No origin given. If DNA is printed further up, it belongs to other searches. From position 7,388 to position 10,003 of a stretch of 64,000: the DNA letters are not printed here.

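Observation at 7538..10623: Membrane-anchored HerA/DUF87 ATPase plus a lysine-rich ORF, encoded divergently next to a type III R-M in a low-GC island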

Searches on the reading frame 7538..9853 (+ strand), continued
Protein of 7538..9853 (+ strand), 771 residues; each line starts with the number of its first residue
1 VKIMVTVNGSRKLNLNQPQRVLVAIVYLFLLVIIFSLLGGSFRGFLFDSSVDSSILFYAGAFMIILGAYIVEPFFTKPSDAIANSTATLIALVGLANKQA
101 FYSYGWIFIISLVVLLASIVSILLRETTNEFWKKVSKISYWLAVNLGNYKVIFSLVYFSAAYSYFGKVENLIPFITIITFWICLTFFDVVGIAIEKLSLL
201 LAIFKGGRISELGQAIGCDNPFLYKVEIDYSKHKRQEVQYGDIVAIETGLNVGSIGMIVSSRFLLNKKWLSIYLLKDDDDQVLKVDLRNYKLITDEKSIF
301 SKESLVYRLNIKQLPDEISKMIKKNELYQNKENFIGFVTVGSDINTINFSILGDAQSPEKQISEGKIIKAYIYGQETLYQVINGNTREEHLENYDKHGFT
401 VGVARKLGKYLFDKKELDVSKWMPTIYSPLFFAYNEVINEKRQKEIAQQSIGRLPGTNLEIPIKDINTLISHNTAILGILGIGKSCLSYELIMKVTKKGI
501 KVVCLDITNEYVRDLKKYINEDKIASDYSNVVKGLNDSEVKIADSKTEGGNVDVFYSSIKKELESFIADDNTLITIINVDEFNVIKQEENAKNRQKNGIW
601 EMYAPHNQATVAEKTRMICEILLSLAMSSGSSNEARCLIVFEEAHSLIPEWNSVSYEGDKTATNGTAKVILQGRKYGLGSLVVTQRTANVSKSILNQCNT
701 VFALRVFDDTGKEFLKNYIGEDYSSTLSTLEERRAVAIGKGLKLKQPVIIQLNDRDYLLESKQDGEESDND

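Call 42: search_solved_structures(query=A3, max_evalue=1, show_alignments=2)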
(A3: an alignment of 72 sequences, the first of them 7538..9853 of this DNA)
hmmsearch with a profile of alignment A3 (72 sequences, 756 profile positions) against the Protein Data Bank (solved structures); distinct sequences matched with E-value up to 1: 13.
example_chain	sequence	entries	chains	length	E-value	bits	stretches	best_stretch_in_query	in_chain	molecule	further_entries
8wiv_A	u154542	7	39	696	1.6e-21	79.1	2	602-738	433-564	Helicase HerA central domain-containing protein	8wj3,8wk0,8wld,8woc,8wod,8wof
9c1m_M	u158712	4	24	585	5.2e-18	67.5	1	575-729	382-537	ATP-binding protein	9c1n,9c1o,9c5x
8xau_A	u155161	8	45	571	3.5e-17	64.8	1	564-732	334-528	ATP-binding protein | HerA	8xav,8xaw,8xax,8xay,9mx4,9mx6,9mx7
4d2i_A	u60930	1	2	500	2.7e-13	51.9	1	540-739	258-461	HERA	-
8ziq_M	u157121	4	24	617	5.1e-12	47.7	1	600-703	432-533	HerA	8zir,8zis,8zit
8yho_A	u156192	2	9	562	4.9e-07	31.2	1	574-707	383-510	DUF87 domain-containing protein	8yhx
9x1l_A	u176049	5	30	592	5e-07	31.2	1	625-732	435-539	DNA helicase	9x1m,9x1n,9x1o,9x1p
8j4u_M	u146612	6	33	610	1.8e-06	29.4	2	455-523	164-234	Nucleoside triphosphate hydrolase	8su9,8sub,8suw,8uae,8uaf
8wet_A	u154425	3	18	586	0.1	13.6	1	609-687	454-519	TdpA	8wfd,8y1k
9ik8_D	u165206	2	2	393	0.59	11.1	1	160-224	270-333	Somatostatin receptor type 1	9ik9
1wt9_A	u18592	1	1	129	0.72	10.8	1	223-301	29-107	agkisacutacin A chain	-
1iod_A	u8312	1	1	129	0.74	10.8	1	224-301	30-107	COAGULATION FACTOR X BINDING PROTEIN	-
8xio_A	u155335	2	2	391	0.9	10.5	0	160-224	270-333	Somatostatin receptor type 1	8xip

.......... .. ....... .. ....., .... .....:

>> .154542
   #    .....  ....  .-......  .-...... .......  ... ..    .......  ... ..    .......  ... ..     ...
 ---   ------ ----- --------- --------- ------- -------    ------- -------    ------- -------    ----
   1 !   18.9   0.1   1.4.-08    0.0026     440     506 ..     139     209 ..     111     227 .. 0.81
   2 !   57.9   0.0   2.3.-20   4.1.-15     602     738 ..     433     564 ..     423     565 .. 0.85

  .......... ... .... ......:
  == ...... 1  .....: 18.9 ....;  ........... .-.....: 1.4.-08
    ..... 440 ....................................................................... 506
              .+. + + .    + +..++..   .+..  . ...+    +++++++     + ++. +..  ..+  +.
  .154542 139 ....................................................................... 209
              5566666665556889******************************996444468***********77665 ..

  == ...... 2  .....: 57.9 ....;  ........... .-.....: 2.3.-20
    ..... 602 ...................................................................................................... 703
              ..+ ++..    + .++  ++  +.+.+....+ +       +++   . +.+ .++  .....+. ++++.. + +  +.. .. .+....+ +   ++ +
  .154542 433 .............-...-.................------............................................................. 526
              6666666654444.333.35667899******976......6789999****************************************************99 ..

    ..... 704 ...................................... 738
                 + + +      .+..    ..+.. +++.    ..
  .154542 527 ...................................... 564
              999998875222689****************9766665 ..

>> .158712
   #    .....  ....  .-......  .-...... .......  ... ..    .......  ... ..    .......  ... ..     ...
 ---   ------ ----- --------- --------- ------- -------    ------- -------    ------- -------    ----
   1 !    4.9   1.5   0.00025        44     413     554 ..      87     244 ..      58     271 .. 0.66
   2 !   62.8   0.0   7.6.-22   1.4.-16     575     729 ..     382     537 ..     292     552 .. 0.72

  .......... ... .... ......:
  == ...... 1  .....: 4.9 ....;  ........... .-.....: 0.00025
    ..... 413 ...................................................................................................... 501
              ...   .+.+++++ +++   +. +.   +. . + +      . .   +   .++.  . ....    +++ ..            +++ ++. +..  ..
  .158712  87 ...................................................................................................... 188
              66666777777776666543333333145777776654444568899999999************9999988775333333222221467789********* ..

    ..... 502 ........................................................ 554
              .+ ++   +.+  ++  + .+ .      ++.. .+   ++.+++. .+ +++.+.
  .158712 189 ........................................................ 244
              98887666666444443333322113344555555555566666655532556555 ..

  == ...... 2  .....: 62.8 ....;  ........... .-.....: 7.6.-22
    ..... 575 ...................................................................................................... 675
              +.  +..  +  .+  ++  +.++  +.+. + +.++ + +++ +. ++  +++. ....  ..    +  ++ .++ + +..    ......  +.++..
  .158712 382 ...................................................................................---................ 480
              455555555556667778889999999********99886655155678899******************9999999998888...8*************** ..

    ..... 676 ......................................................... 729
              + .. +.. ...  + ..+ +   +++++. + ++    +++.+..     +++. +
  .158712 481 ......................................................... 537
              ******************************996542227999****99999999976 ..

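Call 47: predict_structure(alignment_id=A3)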
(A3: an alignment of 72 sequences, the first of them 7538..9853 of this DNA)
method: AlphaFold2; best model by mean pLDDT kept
length: 771 residues; sequences in the alignment: 72
mean_pLDDT: 84.6   pTM: 0.73
mean pLDDT of the five models: 84.6, 83.2, 82.6, 80.7, 79.7
residues with pLDDT >= 90: 332; 70-90: 343; 50-70: 73; < 50: 23
segments of 3 or more residues with pLDDT < 50: 1-10, 763-768
pLDDT, mean of each block of 10 residues (from residue 1): 36 71 84 78 60 67 80 77 87 82 89 93 88 90 87 85 81 85 80 73 59 80 87 82 90 91 82 90 88 69 84 91 92 88 89 62 89 90 71 52 90 91 86 85 93 94 96 88 87 96 96 93 95 91 84 95 96 97 90 84 87 97 97 96 92 87 94 95 82 89 82 82 86 90 95 89 49 37
secondary structure, 60 per line:
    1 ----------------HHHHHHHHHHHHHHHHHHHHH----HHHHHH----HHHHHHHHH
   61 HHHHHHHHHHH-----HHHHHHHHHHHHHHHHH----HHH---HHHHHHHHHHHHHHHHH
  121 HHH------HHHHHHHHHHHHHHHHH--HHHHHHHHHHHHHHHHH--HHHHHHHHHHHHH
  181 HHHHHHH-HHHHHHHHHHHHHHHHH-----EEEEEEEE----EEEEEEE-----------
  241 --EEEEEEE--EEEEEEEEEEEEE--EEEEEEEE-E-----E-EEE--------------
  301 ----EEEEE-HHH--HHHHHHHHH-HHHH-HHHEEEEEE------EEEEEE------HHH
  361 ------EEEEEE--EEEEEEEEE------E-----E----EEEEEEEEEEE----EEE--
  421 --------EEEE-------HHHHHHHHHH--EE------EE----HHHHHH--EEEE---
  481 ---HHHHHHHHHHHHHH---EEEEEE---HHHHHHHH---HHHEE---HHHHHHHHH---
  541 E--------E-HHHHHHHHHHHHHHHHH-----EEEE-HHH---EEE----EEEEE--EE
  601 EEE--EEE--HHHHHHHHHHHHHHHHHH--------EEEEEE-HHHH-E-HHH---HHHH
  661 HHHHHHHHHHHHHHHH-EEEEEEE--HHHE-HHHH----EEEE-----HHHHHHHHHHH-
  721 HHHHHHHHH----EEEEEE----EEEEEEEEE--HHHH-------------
elements in order (helices of 4 or more, strands of 3 or more residues): H17-37 H42-47 H52-71 H77-93 H104-123 H130-146 H149-165 H168-187 H189-205 E211-218 E223-229 E243-249 E252-264 E267-274 E284-286 E305-309 H316-324 H326-329 E334-339 E346-351 E367-372 E375-383 E401-411 E416-418 E429-432 H440-449 H466-471 E474-477 H484-497 E501-506 H510-517 H529-537 H552-568 E574-577 E585-587 E592-596 E599-603 E606-608 H611-628 E637-642 H644-647 H657-676 E678-684 H692-695 E700-703 H709-719 H721-729 E734-739 E744-752 H755-758

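Call 51: fold_search(model_id=the predicted structure, library=pdb)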
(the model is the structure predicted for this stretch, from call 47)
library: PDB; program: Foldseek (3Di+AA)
matches with E <= 10: 1618; with E <= 0.001: 251
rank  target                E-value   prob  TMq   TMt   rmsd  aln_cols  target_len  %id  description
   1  4d2i_A                2.6e-15  1.00  0.35  0.55   9.2       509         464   15  Crystal structure of the HerA hexameric DNA translocase from Sulfolobus solfataricus bound to AMP-PNP (released 2014-12-03)
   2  8xaw_D                3.3e-15  1.00  0.37  0.49   9.0       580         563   14  Cryo-EM structure of an anti-phage defense complex bound to AMPPNP and DNA at state 1 (released 2024-06-05)
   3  8wod_D                4.8e-15  1.00  0.37  0.54   8.4       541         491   16  Cryo-EM structure of SIR2/HerA complex (released 2024-09-11)
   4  4d2i_B                1.2e-14  1.00  0.34  0.55   8.4       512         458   16  Crystal structure of the HerA hexameric DNA translocase from Sulfolobus solfataricus bound to AMP-PNP (released 2014-12-03)
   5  8wld_L                1.5e-14  1.00  0.38  0.43   9.7       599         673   14  Cryo-EM structure of SIR2/HerA antiphage complex (released 2024-09-11)
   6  8wld_D                1.9e-14  1.00  0.37  0.43   9.8       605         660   14  Cryo-EM structure of SIR2/HerA antiphage complex (released 2024-09-11)
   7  8wiv_A                2.2e-14  1.00  0.35  0.62   8.4       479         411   16  Cryo-EM structure of a bacterial protein (released 2024-09-11)
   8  8wof_D                2.2e-14  1.00  0.37  0.50   9.2       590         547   14  Cryo-EM structure of SIR2/HerA complex (released 2024-09-11)
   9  8woc_D                2.2e-14  1.00  0.37  0.50   9.3       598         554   14  Cryo-EM structure of SIR2/HerA complex (released 2024-09-11)
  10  8wj3_D                4.9e-14  1.00  0.36  0.53   9.9       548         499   17  Cryo-EM structure of a bacterial protein (released 2024-09-11)
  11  8wiv_O                5.2e-14  1.00  0.38  0.44   8.7       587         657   15  Cryo-EM structure of a bacterial protein (released 2024-09-11)
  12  8wod_O                5.4e-14  1.00  0.34  0.45  11.7       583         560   15  Cryo-EM structure of SIR2/HerA complex (released 2024-09-11)
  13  8wiv_D                5.7e-14  1.00  0.37  0.46   9.4       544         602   16  Cryo-EM structure of a bacterial protein (released 2024-09-11)
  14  9c1n_R                1.2e-13  1.00  0.35  0.45  11.7       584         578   16  HerA-DUF4297 assembly 2 (released 2025-06-04)
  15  8xav_E                1.6e-13  1.00  0.36  0.47  11.1       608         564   16  Cryo-EM structure of an anti-phage defense complex (released 2024-06-05)
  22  9x1m_A                3.9e-13  1.00  0.34  0.43  10.1       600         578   13  The cryo-EM structure of HerA-NurA complex with AMPPNP and dsDNA from Thermococcus kodakarensis (released 2026-02-04)
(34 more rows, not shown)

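Call 56: search_protein_representatives(alignment_id=A1)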
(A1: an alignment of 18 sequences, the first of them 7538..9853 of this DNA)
Query: 18 sequences, 764 profile positions. Proteins with E-value up to 0.001 (for the whole library): 2923; up to 1e-10: 1053; up to 1e-30: 504. The best 150 are listed.
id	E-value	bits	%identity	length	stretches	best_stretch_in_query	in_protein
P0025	0.0e+00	1120.0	-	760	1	1-760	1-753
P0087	0.0e+00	1049.8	-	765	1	1-758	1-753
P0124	5.8e-295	996.6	-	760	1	2-762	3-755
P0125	6.0e-292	986.6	-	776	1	3-760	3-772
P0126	3.2e-259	878.4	-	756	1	8-759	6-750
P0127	1.6e-252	856.2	-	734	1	8-760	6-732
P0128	1.5e-249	846.4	-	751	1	1-758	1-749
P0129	3.5e-248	841.9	-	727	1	1-759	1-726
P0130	4.3e-246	835.0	-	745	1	2-761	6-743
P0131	2.5e-240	815.9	-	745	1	4-758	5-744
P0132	1.2e-235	800.5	-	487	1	280-756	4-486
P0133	2.5e-227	773.0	-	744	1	6-757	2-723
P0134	2.2e-226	769.8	-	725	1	5-755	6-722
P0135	2.8e-223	759.6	-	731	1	3-758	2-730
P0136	4.2e-223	759.0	-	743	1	1-763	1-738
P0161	6.9e-151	520.2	-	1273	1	5-758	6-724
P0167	3.4e-146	504.7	-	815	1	4-756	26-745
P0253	3.6e-101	355.8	-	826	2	324-758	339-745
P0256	5.6e-100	351.9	-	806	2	322-757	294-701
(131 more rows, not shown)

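Call 57: search_protein_families(library=pfam, proteins=[P0161, P0167, P0253, P0256], max_evalue=0.01)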
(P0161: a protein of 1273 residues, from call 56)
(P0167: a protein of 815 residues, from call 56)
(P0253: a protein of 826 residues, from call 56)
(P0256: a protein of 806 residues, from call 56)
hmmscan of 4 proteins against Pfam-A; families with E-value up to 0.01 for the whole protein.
P0161 (1273 aa): 1 family
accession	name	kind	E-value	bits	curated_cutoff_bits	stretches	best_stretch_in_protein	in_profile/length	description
PF01935.23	DUF87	-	1.8e-06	28.6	23.2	1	414-479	2-68/220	Helicase HerA, central domain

P0167 (815 aa): 3 families
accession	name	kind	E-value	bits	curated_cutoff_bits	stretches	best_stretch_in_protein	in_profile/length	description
PF01935.23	DUF87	-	6.2e-10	40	23.2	1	437-511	2-69/220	Helicase HerA, central domain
PF10412.15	TrwB_AAD_bind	-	0.0051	16.2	20.5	0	456-504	13-61/387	Type IV secretion-system coupling protein DNA-binding domain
PF01656.29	CbiA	-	0.0061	17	25.4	0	468-494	9-35/125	CobQ/CobB/MinD/ParA nucleotide binding domain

P0253 (826 aa): 3 families
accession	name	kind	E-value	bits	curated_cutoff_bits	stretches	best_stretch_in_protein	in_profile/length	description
PF01935.23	DUF87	-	8.5e-10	39.5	23.2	1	446-520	3-79/220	Helicase HerA, central domain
PF10412.15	TrwB_AAD_bind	-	1.5e-05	24.6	20.5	0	461-507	11-57/387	Type IV secretion-system coupling protein DNA-binding domain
PF12846.13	AAA_10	-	5.1e-05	22.9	27.5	1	466-525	22-76/362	AAA-like domain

P0256 (806 aa): 5 families
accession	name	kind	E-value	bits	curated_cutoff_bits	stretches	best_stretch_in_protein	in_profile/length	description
PF01935.23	DUF87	-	4.5e-09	37.2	23.2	1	403-466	3-68/220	Helicase HerA, central domain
PF12846.13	AAA_10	-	1.8e-05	24.4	27.5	1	424-482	23-76/362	AAA-like domain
PF10412.15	TrwB_AAD_bind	-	0.00072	19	20.5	0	421-461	14-54/387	Type IV secretion-system coupling protein DNA-binding domain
PF20720.3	nSTAND3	-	0.0013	18.9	27.2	1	425-464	20-58/155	Novel STAND NTPase 3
PF13191.12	AAA_16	-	0.0074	17.2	32.6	0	425-520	27-127/167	AAA ATPase domain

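Call 71: search_dna_similar(query=window:7538-9853:+, collection=plasmids, mode=protein, max_evalue=1e-10, max_rows=25)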
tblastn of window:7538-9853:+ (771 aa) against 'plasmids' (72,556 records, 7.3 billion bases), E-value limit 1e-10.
Records with a match: 12; places in all: 12; records where one place covers at least 80% of the query: 1.
Best place of each record, by identity: <60% 12.
By first word of the organism name: Bradyrhizobium 6; Peribacillus 2; Arcobacter 1; Aminobacter 1; Aquifex 1; Ciceribacter 1.
By predicted mobility (MOB-suite, as given by PLSDB): non-mobilizable 6; conjugative 4; mobilizable 2.
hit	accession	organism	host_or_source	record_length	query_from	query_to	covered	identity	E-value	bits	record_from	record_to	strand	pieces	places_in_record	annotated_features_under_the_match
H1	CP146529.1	Arcobacter sp. AZ-2023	-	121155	19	754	95%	43.3%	1e-161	526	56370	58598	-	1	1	DUF87 domain-containing protein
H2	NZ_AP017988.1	Aminobacter sp. SS-2016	Lotus japoicus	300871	334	761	56%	38.1%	2e-88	313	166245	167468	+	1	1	DUF87 domain-containing protein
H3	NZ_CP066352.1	Bradyrhizobium japonicum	Glycine max,DNA isolated from pure ...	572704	323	750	56%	27.3%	9e-35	150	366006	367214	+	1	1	DUF87 domain-containing protein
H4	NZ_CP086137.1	Bradyrhizobium barranii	Glycine max cv. AC Orford,Cell ...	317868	323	750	56%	27.0%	3e-34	149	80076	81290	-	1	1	DUF87 domain-containing protein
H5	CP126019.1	Bradyrhizobium japonicum USDA 123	Glycine max,soybean,root nodule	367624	323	750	56%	26.8%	1e-33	147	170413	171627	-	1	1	DUF87 domain-containing protein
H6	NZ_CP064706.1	Bradyrhizobium sp. 155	Acmispon strigosus,cell culture,root ...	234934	323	750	43%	30.6%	2e-15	174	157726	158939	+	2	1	DUF87 domain-containing protein | hypothetical protein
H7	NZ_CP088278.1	Bradyrhizobium barranii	Glycine max cv. AC Glengarry,cell ...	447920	422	750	43%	27.4%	4e-25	120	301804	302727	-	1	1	DUF87 domain-containing protein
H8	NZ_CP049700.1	Bradyrhizobium barranii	Glycine max cv. AC Glengarry,cell ...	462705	422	750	43%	27.4%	4e-25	120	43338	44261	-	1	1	DUF87 domain-containing protein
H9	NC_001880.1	Aquifex aeolicus VF5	-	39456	445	752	40%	23.8%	1e-13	83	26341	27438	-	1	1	ATP-binding protein | DUF87 domain-containing protein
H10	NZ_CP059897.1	Ciceribacter thiooxidans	mixed culture,soil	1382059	647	761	15%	54.3%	6e-31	139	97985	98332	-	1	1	none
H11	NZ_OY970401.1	Peribacillus frigoritolerans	-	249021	633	753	16%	33.9%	7e-11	74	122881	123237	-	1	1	ATP-binding protein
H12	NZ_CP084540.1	Peribacillus frigoritolerans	snow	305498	633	753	16%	33.9%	7e-11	74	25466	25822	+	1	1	ATP-binding protein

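Call 72: search_dna_similar(query=window:7538-9853:+, collection=phages, mode=protein, max_evalue=1e-10, max_rows=15)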
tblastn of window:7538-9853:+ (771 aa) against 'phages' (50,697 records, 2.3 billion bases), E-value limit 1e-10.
No match.
